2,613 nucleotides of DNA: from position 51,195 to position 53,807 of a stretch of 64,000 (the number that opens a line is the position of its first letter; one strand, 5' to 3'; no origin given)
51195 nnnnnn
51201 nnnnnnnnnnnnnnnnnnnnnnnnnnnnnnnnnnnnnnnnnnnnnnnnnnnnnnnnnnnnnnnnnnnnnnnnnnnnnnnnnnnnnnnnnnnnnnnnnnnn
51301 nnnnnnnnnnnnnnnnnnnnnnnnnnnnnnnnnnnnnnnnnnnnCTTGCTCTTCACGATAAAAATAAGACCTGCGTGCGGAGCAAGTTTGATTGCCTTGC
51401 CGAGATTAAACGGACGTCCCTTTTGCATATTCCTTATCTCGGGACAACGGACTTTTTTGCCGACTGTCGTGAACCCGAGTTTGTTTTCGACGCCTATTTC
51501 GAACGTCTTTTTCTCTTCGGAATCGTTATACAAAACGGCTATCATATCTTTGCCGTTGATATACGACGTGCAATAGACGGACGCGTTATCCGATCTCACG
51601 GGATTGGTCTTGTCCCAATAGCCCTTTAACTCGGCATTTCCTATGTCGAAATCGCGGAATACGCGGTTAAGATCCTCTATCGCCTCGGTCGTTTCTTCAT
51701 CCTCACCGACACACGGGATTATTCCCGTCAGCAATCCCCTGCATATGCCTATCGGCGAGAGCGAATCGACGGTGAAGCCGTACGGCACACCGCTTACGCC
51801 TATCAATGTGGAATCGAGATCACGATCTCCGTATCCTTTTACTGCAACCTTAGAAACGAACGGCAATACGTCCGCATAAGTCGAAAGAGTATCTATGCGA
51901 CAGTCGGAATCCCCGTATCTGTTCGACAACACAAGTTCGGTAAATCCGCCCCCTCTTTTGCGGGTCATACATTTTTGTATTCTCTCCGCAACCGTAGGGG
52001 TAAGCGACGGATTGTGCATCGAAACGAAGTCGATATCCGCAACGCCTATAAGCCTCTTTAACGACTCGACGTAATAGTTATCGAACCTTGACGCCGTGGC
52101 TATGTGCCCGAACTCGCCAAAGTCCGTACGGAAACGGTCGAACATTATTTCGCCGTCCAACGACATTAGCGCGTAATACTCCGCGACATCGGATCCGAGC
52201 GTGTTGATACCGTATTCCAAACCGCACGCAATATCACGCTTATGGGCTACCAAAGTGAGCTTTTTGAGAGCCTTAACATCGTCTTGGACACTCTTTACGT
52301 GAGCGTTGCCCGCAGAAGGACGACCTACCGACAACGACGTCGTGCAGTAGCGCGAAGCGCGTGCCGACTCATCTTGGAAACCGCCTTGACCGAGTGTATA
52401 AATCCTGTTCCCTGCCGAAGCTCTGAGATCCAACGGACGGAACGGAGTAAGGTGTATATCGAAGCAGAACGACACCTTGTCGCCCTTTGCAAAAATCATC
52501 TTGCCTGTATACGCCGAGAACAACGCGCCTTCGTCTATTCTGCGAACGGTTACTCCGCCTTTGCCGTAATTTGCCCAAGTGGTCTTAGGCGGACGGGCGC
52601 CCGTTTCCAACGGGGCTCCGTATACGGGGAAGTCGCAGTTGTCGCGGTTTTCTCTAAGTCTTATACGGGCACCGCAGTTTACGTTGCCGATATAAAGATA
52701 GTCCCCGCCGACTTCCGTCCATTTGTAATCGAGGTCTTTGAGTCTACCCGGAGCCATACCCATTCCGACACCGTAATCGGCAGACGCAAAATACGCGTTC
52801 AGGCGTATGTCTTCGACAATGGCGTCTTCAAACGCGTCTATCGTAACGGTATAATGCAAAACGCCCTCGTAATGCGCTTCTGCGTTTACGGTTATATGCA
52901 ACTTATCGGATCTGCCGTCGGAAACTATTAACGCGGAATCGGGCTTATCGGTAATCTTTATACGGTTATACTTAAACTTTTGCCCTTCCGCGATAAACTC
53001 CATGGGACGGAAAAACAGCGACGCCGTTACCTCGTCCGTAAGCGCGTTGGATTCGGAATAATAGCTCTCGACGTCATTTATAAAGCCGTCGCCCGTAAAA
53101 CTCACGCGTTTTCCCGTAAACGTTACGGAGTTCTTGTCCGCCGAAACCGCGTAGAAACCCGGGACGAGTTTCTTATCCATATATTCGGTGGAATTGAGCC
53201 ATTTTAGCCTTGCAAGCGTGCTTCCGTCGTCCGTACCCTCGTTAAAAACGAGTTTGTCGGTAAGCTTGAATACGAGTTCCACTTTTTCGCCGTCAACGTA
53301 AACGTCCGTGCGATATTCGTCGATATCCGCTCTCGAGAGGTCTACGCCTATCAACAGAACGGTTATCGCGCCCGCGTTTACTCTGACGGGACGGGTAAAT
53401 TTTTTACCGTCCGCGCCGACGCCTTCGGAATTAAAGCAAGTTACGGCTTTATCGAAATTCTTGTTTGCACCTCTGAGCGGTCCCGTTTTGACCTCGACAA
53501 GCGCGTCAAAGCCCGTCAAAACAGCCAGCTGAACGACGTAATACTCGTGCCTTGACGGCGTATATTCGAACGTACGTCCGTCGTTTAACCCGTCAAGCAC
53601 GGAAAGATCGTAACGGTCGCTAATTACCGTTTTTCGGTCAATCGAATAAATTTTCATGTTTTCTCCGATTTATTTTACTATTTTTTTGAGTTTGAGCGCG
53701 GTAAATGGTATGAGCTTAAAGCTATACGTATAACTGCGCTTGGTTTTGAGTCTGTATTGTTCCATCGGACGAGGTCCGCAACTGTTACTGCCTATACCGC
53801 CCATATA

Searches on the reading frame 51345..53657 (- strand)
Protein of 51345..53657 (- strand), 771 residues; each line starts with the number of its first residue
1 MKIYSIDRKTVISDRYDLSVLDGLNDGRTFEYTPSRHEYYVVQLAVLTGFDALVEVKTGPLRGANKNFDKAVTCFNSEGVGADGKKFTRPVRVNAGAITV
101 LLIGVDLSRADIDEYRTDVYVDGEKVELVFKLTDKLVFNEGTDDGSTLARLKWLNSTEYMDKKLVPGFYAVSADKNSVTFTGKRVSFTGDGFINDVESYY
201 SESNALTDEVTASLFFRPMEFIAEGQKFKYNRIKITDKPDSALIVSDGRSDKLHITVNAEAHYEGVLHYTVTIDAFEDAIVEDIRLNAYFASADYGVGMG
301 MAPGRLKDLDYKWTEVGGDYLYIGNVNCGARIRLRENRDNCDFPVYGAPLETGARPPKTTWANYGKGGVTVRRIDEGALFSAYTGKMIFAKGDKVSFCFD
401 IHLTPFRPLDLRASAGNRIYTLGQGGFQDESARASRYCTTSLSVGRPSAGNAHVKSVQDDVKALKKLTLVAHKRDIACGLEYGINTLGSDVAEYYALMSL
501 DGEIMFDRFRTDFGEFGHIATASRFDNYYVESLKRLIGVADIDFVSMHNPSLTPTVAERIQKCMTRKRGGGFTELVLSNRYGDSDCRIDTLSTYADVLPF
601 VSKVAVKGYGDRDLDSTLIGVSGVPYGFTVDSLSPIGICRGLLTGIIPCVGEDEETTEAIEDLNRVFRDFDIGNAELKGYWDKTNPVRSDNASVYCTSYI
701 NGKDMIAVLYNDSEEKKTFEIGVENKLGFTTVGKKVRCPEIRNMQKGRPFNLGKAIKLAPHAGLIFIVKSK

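Call 73: search_protein_families(library=pfam, proteins=[window:51345-53657:-], max_evalue=0.00001)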
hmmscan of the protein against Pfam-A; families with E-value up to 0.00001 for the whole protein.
window:51345-53657:- (771 aa): 1 family
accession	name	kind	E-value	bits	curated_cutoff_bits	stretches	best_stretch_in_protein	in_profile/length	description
PF19543.5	GH123_N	-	2.6e-100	337.2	22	2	26-505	189-681/969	Glycoside hydrolase 123, N-terminal domain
